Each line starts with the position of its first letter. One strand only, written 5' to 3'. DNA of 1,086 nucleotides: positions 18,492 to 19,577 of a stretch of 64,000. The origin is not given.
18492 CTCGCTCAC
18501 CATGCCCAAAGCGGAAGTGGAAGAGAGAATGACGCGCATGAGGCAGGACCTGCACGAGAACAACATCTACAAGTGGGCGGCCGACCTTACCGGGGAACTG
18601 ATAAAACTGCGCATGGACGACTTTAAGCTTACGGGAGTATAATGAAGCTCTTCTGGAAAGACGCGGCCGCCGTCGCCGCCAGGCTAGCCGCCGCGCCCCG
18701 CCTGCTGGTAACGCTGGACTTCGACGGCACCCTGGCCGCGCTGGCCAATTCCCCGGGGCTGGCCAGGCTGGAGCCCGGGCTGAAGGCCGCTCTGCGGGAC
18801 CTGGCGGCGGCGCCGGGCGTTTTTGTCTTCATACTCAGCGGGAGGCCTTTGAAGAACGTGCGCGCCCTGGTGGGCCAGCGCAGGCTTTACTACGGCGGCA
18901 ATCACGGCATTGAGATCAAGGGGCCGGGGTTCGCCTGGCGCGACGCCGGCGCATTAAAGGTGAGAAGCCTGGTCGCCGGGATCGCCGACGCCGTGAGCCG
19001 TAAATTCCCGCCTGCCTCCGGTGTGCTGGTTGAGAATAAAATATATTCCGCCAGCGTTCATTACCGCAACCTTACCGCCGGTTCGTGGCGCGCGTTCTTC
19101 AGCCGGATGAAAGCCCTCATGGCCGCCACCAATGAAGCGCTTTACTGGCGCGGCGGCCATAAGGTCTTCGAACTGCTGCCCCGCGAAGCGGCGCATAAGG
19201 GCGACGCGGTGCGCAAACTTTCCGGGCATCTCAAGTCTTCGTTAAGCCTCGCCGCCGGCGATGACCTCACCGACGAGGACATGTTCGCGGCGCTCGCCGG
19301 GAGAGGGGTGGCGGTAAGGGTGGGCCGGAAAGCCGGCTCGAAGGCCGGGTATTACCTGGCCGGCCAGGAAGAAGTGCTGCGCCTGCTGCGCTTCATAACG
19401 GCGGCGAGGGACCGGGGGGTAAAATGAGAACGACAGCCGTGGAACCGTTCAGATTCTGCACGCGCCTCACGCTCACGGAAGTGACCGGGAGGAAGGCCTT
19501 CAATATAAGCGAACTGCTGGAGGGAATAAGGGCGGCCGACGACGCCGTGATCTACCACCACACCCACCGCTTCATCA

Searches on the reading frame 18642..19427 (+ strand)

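Call 89: search_protein_families(library=pfam, proteins=[window:18642-19427:+], max_evalue=0.00001)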
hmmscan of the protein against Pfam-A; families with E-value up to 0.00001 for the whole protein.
window:18642-19427:+ (261 aa): 2 families
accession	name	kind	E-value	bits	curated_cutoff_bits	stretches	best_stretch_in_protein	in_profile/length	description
PF02358.22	Trehalose_PPase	-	7.4e-30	104.2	27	1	25-230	2-218/235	Trehalose-phosphatase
PF08282.18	Hydrolase_3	-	7.8e-07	29.5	20.9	0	152-230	157-233/255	haloacid dehalogenase-like hydrolase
